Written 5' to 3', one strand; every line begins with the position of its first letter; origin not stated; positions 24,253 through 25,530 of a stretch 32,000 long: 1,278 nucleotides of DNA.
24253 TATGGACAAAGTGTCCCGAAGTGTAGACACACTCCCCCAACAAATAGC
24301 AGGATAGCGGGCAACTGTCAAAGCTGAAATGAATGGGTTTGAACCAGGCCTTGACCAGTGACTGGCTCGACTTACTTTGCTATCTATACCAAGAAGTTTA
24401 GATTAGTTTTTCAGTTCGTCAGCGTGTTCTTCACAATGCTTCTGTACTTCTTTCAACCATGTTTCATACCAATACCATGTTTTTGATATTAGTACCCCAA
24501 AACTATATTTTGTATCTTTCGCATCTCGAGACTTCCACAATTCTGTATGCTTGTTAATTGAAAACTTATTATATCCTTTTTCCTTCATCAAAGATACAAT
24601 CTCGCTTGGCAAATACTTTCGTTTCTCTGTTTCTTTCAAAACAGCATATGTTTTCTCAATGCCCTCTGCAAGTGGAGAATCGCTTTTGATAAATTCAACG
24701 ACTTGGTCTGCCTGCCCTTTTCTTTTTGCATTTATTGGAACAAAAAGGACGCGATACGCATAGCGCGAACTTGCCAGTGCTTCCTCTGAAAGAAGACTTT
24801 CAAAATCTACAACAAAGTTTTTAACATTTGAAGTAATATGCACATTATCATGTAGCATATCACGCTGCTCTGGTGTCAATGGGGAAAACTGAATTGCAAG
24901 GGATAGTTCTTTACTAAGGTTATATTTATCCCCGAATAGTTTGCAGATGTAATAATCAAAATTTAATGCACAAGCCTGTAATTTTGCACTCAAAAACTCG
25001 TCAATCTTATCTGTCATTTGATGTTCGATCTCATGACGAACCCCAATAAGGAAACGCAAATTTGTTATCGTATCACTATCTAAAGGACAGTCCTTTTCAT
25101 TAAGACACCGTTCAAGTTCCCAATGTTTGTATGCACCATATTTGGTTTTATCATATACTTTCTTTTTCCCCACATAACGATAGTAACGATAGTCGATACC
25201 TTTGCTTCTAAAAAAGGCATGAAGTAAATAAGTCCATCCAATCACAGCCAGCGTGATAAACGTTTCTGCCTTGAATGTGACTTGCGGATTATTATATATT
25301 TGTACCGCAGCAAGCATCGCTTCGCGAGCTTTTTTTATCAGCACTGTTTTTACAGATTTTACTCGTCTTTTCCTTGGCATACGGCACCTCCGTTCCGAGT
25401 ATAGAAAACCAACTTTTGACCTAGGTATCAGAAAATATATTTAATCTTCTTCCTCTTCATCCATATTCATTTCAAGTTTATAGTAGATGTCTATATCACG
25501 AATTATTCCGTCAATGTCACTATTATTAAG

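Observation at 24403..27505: AT-rich three-gene cassette: methyltransferase, coupled nuclease-like protein and an unexplained third gene. This is a candidate non-canonical defence module.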

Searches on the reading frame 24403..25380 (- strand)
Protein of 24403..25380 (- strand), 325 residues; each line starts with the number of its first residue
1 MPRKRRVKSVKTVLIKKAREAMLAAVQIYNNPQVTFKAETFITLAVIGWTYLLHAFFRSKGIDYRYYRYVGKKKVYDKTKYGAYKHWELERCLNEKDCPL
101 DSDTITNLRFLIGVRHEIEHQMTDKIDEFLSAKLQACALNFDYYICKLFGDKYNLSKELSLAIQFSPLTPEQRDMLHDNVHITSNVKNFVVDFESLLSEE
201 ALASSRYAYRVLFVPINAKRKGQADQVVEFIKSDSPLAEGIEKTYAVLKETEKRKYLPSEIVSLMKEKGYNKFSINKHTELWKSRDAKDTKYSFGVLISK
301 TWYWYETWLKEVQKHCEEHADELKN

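Call 3: search_protein_families(library=pfam, proteins=[window:24403-25380:-], max_evalue=0.1)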
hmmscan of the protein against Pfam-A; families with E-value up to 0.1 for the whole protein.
window:24403-25380:- (325 aa): 1 family
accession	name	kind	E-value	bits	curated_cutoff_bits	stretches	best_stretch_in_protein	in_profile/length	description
PF12358.13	DUF3644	-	5.5e-55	186.2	27.6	1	14-195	2-181/183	Domain of unknown function (DUF3644)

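Call 4: search_protein_families(library=padloc, proteins=[window:24403-25380:-], max_evalue=0.1)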
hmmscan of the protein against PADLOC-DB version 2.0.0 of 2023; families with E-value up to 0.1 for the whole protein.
window:24403-25380:- (325 aa): 8 families
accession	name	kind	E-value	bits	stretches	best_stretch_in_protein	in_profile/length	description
PDLC04948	PDC-S19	-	2.9e-154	511.3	1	3-322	4-323/325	-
PDLC04950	PDC-S19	-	1.4e-61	206.7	1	6-288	4-292/353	-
PDLC04954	PDC-S19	-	1.6e-12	45.4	1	11-293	6-295/330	-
PDLC04949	PDC-S19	-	2.1e-11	41.7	1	9-268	5-249/334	-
PDLC04955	PDC-S19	-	5e-11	40.4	1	6-158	3-149/338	-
PDLC04952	PDC-S19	-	7.5e-11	40.1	1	10-268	4-248/328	-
PDLC04953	PDC-S19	-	3.2e-07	28.1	1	13-163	9-155/333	-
PDLC04434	PDC-M13A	-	0.00043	18.3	1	218-271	24-77/78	-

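Call 5: search_protein_families(library=ncbifam, proteins=[window:24403-25380:-], max_evalue=0.1)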
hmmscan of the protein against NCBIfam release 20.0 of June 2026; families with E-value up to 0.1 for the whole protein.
window:24403-25380:- (325 aa): 0 families

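Call 15: search_solved_structures(query=window:24403-25380:-, max_evalue=1)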
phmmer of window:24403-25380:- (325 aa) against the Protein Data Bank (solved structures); distinct sequences matched with E-value up to 1: 0.

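Call 18: find_homologous_proteins(query=window:24403-25380:-)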
Query window:24403-25380:- (325 aa): 5208 proteins with E <= 0.001 among 6209 candidates; the best 120 are listed.
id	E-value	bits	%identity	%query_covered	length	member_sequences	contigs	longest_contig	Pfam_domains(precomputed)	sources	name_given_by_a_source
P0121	2.9e-209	712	96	100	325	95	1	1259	PF12358.14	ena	-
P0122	7.7e-202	687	92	100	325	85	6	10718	PF12358.14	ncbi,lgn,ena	-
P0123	1.0e-198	677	90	100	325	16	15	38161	PF12358.14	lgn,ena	-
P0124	1.5e-198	676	90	100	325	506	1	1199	PF12358.14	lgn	-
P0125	1.7e-194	663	88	100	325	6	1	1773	PF12358.14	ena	-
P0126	1.8e-191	653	87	100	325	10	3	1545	PF12358.14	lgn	-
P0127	2.2e-191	653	87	100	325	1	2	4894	PF12358.14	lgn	-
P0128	9.7e-191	651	86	100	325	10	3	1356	PF12358.14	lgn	-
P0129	3.9e-190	649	88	100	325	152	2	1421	PF12358.14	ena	-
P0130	2.1e-189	646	86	100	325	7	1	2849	PF12358.14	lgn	-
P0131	2.2e-189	646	84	100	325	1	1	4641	PF12358.14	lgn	-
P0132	3.3e-189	646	86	100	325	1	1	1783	PF12358.14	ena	-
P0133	2.2e-188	643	85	100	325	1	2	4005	PF12358.14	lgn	-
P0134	5.0e-187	639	84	100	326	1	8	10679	PF12358.14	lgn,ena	-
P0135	2.4e-186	636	84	100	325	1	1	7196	PF12358.14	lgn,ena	-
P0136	2.9e-186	636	83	100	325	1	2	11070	PF12358.14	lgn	-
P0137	4.7e-186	635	83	100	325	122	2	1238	PF12358.14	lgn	-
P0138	3.1e-185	633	83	100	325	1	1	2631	PF12358.14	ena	-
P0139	6.5e-185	632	83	100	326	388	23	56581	PF12358.14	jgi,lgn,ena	-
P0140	1.8e-184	630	84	100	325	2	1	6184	PF12358.14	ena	-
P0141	1.3e-183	627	83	100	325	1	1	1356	PF12358.14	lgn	-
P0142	1.6e-183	627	83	100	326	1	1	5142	PF12358.14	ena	-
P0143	4.0e-183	626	83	100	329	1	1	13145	PF12358.14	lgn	-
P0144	9.4e-183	624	81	99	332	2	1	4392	PF12358.14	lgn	-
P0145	3.8e-182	622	82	100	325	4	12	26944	PF12358.14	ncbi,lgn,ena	-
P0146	9.5e-182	621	81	100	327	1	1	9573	PF12358.14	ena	-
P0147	2.4e-181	620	81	100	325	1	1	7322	PF12358.14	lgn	-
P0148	8.5e-181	618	81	100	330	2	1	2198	PF12358.14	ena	-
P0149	4.7e-180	616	81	100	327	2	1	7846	PF12358.14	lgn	-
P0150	7.0e-180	615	81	100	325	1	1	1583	PF12358.14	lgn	-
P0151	2.4e-179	613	80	100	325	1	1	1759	PF12358.14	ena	-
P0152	1.6e-178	611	80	100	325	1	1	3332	PF12358.14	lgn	-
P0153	2.2e-178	610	81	100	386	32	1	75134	PF12358.14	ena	-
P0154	6.7e-178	609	80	100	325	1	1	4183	PF12358.14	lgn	-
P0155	7.6e-178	608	86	94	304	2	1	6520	PF12358.14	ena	-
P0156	8.8e-177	605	80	100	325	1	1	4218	PF12358.14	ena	-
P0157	4.0e-176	603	79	100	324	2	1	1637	PF12358.14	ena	-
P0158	2.0e-175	600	79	100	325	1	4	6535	PF12358.14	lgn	-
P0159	1.3e-174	598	77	100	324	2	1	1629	PF12358.14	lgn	-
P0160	1.6e-174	597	82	98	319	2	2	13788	PF12358.14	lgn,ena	-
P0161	2.0e-174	597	78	100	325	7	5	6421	PF12358.14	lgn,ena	-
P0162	4.7e-173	593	77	100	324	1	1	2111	PF12358.14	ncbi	-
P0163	2.1e-171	587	77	100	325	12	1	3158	PF12358.14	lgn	-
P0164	5.0e-170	583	81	94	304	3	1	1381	PF12358.14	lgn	-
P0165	3.1e-169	580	77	99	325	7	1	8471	PF12358.14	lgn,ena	-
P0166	1.0e-167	575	75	100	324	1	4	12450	PF12358.14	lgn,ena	-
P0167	1.0e-167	575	75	100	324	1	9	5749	PF12358.14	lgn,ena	-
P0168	1.5e-167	575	74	100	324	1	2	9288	PF12358.14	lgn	-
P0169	1.9e-167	574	75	100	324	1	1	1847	PF12358.14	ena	-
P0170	2.9e-167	574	75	100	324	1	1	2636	PF12358.14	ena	-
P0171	3.4e-167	573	75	100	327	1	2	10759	PF12358.14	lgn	-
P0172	3.7e-167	573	74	100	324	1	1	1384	PF12358.14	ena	-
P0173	3.8e-167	573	75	100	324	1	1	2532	PF12358.14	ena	-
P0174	3.8e-167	573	75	100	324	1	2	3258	PF12358.14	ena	-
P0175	3.9e-167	573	75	100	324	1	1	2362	PF12358.14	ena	-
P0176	4.2e-167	573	74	100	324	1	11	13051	PF12358.14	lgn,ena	-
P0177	4.3e-167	573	75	100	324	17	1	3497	PF12358.14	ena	-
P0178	7.9e-167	572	74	100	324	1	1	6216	PF12358.14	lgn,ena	-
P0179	8.9e-167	572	73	100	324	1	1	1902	PF12358.14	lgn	-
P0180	1.0e-166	572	75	100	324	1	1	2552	PF12358.14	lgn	-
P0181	1.6e-166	571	75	100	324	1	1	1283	PF12358.14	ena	-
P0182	3.4e-166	570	74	100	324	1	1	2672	PF12358.14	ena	-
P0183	4.8e-165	566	73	100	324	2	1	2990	PF12358.14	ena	-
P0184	2.3e-164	564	72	99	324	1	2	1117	PF12358.14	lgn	-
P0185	2.7e-164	564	75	99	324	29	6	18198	PF12358.14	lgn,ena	-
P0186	3.4e-164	564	74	100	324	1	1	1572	PF12358.14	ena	-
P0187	1.4e-162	558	72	100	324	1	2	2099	PF12358.14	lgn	-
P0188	2.1e-162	558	76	99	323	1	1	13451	PF12358.14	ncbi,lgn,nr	ncbi:MAG: DUF3644 domain-containing protein [Oscillospiraceae bacterium]|nr:DUF3644 domain-containin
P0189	2.2e-162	558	72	99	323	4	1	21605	PF12358.14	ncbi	-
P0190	2.4e-162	557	73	98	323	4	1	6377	PF12358.14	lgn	-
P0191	2.6e-162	557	78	94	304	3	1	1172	PF12358.14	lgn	-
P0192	5.0e-162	556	74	97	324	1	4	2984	PF12358.14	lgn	-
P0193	6.5e-162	556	72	100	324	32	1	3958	PF12358.14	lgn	-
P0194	7.8e-161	552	94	80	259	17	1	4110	PF12358.14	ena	-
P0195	1.0e-160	552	74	97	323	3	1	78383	PF12358.14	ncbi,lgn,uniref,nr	ncbi:DUF3644 domain-containing protein [Anaerotignum sp.]|uniref:DUF3644 domain-containing protein n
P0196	1.1e-160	552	73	98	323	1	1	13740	PF12358.14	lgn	-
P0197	2.8e-160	551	72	98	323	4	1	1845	PF12358.14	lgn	-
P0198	2.9e-160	551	72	98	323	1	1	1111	PF12358.14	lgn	-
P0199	3.1e-160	551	71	99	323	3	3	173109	PF12358.14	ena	-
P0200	6.9e-160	549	70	100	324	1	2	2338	PF12358.14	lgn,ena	-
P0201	3.0e-159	547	72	98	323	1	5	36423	PF12358.14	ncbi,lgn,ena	-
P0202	3.1e-159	547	71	98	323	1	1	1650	PF12358.14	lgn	-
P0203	6.7e-159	546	71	98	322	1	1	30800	PF12358.14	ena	-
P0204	8.8e-159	546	72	99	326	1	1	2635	PF12358.14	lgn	-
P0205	2.0e-158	545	72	99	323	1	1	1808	PF12358.14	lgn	-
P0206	2.5e-158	544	71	100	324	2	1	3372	PF12358.14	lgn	-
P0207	5.5e-158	543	72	98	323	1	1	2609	PF12358.14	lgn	-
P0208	6.7e-158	543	72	99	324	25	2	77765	PF12358.14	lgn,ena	-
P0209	7.0e-158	543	71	99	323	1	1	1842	PF12358.14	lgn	-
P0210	3.5e-157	541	72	98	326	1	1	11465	PF12358.14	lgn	-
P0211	3.6e-157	540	73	98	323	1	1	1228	PF12358.14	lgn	-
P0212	8.5e-157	539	70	100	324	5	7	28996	PF12358.14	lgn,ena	-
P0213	8.7e-157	539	71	97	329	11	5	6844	PF12358.14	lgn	-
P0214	1.0e-156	539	72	98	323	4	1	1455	PF12358.14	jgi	-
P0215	1.0e-156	539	73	98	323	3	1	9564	PF12358.14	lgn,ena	-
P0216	1.1e-156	539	71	99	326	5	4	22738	PF12358.14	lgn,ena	-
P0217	1.5e-156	538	71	100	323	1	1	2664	PF12358.14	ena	-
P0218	3.0e-156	537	69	99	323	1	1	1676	PF12358.14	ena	-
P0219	3.7e-156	537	71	99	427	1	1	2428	PF12358.14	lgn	-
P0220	4.0e-156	537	71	99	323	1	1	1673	PF12358.14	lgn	-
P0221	1.1e-155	536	69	98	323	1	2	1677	PF12358.14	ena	-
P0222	1.2e-155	535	72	98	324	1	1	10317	PF12358.14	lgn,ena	-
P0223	1.4e-155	535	71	99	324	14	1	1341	PF12358.14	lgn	-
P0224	1.5e-155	535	71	99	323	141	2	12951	PF12358.14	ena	-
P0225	2.0e-155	535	71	99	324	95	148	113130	PF12358.14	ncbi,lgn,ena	-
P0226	3.3e-155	534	71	97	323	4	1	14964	PF12358.14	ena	-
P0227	3.6e-155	534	71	100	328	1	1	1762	PF12358.14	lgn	-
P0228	3.6e-155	534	71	98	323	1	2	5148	PF12358.14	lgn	-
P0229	1.1e-154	532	76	93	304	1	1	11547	PF12358.14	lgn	-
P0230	1.3e-154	532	73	97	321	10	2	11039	PF12358.14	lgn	-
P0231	2.2e-154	531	71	98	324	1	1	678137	PF12358.14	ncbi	-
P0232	3.0e-154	531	70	99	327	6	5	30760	PF12358.14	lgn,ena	-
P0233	3.3e-154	531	69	99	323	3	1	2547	PF12358.14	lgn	-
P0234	5.1e-154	530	70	99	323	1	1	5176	PF12358.14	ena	-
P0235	6.1e-154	530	70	99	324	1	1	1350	PF12358.14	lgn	-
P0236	8.0e-154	529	69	98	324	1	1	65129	PF12358.14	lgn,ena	-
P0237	1.1e-153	529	71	98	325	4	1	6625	PF12358.14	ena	-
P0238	1.6e-153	528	68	99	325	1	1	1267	PF12358.14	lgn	-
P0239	2.6e-153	528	69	99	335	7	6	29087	PF12358.14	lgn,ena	-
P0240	4.7e-153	527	69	97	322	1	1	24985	PF12358.14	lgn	-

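Call 26: find_related_loci(query=A1, collection=genome_contigs, flank=8000)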
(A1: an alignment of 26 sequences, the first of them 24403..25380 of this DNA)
Query A1 (325 aa) in genome_contigs; peptide patterns used: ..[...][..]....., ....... (x = any residue, [..] = any of these).
436 stretches matched a pattern; 393 encode a relative of the query (tblastn E <= 1e-3); the best 80 are kept; 80 distinct loci.
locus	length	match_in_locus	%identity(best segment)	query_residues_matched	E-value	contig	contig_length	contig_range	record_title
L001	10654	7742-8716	87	1-325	0e+0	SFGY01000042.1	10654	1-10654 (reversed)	MAG: Clostridiales bacterium isolate W0P9.013 Contig2354, whole genome shotgun sequence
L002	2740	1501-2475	88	1-325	0e+0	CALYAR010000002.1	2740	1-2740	MAG: uncultured Clostridia bacterium isolate E19__bin24 genome assembly, contig: E19__k127_8224180, whole genome shotgun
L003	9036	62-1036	83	1-325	0e+0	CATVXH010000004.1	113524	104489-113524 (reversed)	MAG TPA_asm: uncultured Sutterella sp. isolate ERR9353858_bin.29_MetaWRAP_v1.3_MAG genome assembly, contig: ERZ18534357.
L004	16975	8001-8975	83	1-325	0e+0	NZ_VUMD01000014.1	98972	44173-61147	Clostridium porci strain WCA-389-WT-23D1 seq14, whole genome shotgun sequence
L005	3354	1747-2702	95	7-325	0e+0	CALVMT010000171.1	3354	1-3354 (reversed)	MAG: uncultured Clostridia bacterium isolate E09__bin3 genome assembly, contig: E09__k127_6531044, whole genome shotgun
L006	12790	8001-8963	75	4-324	1e-170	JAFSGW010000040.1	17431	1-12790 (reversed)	MAG: Clostridia bacterium isolate RGIG3131 Goat_Rectum.Co__c680283, whole genome shotgun sequence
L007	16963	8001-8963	74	4-324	1e-169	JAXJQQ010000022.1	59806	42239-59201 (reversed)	MAG: Acutalibacteraceae bacterium isolate DOME_MAG_2612 2612_C0210_k141_84350, whole genome shotgun sequence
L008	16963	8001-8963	74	4-324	2e-169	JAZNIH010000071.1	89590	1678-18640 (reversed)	MAG: Acutalibacteraceae bacterium isolate T1900044687_TS20190153.MAGScoT_cleanbin_000020 SGB_1728_k141_1073901, whole ge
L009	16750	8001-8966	72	1-323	1e-167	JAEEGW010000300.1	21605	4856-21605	MAG: Clostridiales bacterium isolate Tb.RUG.108 k141_8694060_flag=1_multi=38.4983_len=21605, whole genome shotgun sequen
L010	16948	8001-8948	74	4-319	6e-167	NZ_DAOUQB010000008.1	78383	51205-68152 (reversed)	MAG: Anaerotignum sp. isolate CSMAG_115 CSMAG_115_k141_821050_length_78383_cov_24.9933, whole genome shotgun sequence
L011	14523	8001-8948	74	4-319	1e-166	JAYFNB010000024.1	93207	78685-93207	MAG: Lachnospiraceae bacterium isolate 3C_1 c_3C_000000020423, whole genome shotgun sequence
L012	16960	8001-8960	71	4-323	2e-160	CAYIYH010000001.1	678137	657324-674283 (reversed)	MAG TPA_asm: uncultured Oscillospiraceae bacterium isolate ERP123703_co1_234 genome assembly, contig: NODE_1_length_6781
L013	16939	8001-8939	70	4-316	1e-154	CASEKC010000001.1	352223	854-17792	uncultured bacterium isolate O7_L3_310310_idba_bin.1 genome assembly, contig: O7_L3_310310_idba_bin.1.fa_scaffold_0, who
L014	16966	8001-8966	66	3-324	2e-152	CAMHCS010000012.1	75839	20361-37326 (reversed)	MAG: uncultured Selenomonadales bacterium isolate SRR11784291_bin.32_metaWRAP_v1.3_MAG genome assembly, contig: ERZ12202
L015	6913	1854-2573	89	55-294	6e-149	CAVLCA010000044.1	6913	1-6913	bacterium isolate G02639-L1_cleanbin_000003 genome assembly, contig: Spades_G02639-L1_contig_3226, whole genome shotgun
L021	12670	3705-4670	55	3-324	4e-131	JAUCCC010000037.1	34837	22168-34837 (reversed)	MAG: Pseudomonas sp. isolate R4x_68d_np_Bin1.12 contig_1012, whole genome shotgun sequence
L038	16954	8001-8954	55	3-319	1e-125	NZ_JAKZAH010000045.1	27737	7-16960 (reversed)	Marinobacter bryozoorum strain DSM 15401 scaffold45, whole genome shotgun sequence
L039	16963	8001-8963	54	3-322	1e-125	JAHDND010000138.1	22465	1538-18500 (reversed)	MAG: Candidatus Thiosymbion sp. isolate R3-B40 k141_24420, whole genome shotgun sequence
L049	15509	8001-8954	54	3-319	3e-124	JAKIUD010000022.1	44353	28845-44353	MAG: Desulfuromusa sp. isolate D100SM.bin.1 NODE_368_length_44353_cov_4.697169, whole genome shotgun sequence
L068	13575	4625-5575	53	3-318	5e-122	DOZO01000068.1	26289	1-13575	MAG TPA_asm: Desulfobulbaceae bacterium isolate UBA11700 contig_8419, whole genome shotgun sequence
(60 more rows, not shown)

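Call 30: predict_structure(alignment_id=A1)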
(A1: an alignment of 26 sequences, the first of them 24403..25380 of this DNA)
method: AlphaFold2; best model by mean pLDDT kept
length: 325 residues; sequences in the alignment: 26
mean_pLDDT: 65.2   pTM: 0.49
mean pLDDT of the five models: 65.2, 63.9, 63.6, 63.2, 61.0
residues with pLDDT >= 90: 41; 70-90: 126; 50-70: 54; < 50: 104
segments of 3 or more residues with pLDDT < 50: 1-7, 119-129, 159-169, 171-173, 181-194, 197-252
pLDDT, mean of each block of 10 residues (from residue 1): 50 87 77 63 84 89 79 77 65 86 74 59 43 65 80 64 41 52 44 47 34 26 28 35 27 73 92 91 87 79 87 91 83
secondary structure, 60 per line:
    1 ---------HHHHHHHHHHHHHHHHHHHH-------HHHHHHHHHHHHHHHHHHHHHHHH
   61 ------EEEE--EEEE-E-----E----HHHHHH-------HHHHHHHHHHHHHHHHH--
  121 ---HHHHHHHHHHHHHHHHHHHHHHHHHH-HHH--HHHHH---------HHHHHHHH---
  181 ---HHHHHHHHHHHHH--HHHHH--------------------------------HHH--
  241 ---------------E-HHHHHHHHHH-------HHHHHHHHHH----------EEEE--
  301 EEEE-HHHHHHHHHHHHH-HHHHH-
elements in order: H10-29 H37-60 E67-70 E73-76 H89-94 H102-118 H124-149 H156-160 H170-177 H184-196 H199-203 H258-267 H275-284 E295-298 E301-304 H306-318 H320-324

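Call 33: search_protein_families(library=padloc, alignment_id=A2, max_evalue=0.00001)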
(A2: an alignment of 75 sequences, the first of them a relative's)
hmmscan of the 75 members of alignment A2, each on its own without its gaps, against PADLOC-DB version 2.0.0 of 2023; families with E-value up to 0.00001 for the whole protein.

A. member 1, L001:7216-7665:+ (150 aa): 1 family
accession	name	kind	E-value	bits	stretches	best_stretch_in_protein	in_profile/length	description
PDLC03397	Vsr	-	1.1e-22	78.9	1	1-126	1-125/156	Type II nicking endonuclease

B. families by the number of members that match (of 75 scanned): 372 families (the first 25 are shown)
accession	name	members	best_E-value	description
PDLC03019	MTase_I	26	1.6e-216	Type I methyltransferase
PDLC03089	Specificity_I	24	9.4e-130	Type I specificity subunit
PDLC03154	Specificity_I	24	1.7e-129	Type I specificity subunit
PDLC03086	Specificity_I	24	1.9e-126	Type I specificity subunit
PDLC03099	Specificity_I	24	1.3e-100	Type I specificity subunit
PDLC03168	Specificity_I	24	6.3e-97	Type I specificity subunit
PDLC03068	Specificity_I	24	4.3e-92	Type I specificity subunit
PDLC03063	Specificity_I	24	3.4e-90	Type I specificity subunit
PDLC03092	Specificity_I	24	1e-85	Type I specificity subunit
PDLC03066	Specificity_I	24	2.8e-76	Type I specificity subunit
PDLC03164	Specificity_I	24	3e-64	Type I specificity subunit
PDLC03161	Specificity_I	24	3.7e-62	Type I specificity subunit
PDLC03108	Specificity_I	24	5.4e-54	Type I specificity subunit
PDLC03172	Specificity_I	23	4.1e-59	Type I specificity subunit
PDLC03163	Specificity_I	23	5.5e-58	Type I specificity subunit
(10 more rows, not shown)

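Call 34: search_protein_families(library=padloc, alignment_id=A3, max_evalue=0.00001)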
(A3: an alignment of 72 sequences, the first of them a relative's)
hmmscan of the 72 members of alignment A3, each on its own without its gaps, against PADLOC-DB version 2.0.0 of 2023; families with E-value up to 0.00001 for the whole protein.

A. member 1, L001:8802-9224:- (141 aa): 0 families

B. families by the number of members that match (of 72 scanned): 219 families (the first 25 are shown)
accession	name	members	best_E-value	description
PDLC03040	REase_I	17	0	Type I restriction enzyme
PDLC03044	REase_I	16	2.8e-86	Type I restriction enzyme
PDLC03041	REase_I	16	3.5e-74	Type I restriction enzyme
PDLC03048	REase_I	16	2.5e-68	Type I restriction enzyme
PDLC03046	REase_I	16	9.3e-30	Type I restriction enzyme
PDLC03045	REase_I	16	9.2e-26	Type I restriction enzyme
PDLC03043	REase_I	16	3.1e-14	Type I restriction enzyme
PDLC04934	PDC-S15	16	2.5e-11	-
PDLC03049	REase_I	8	1.2e-10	Type I restriction enzyme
PDLC02704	PbeA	6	2.8e-08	PbeA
PDLC02506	BrxL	4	2.4e-304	BrxL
PDLC04182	HEC-01A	4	1.9e-162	-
PDLC02508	BrxL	4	1.5e-158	BrxL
PDLC04175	HEC-01A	4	1.4e-149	-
PDLC04871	PDC-S05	4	2.1e-149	-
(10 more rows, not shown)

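Call 36: search_protein_representatives(alignment_id=A1)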
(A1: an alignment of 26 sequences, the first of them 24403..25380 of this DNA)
Query: 26 sequences, 324 profile positions. Proteins with E-value up to 0.001 (for the whole library): 1565; up to 1e-10: 877; up to 1e-30: 242. The best 150 are listed.
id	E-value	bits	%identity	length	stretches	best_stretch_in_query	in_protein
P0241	4.4e-163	558.1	-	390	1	33-322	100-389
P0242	4.9e-153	525.1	-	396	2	10-321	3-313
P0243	5.6e-138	475.6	-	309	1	21-318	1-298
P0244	2.5e-132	457.0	-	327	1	3-322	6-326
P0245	2.8e-118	410.9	-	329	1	3-323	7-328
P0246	4.9e-107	373.9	-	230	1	119-323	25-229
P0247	2.2e-104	365.2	-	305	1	20-322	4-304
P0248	5.8e-104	363.8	-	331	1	1-322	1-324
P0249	1.4e-101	356.0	-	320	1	11-322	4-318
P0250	1.5e-99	349.3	-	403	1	9-322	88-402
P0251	8.3e-98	343.6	-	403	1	10-322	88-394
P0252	1.6e-97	342.7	-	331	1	3-318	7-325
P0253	2.7e-97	341.9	-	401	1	11-321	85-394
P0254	2.0e-96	339.1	-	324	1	2-322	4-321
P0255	8.2e-95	333.8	-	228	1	3-187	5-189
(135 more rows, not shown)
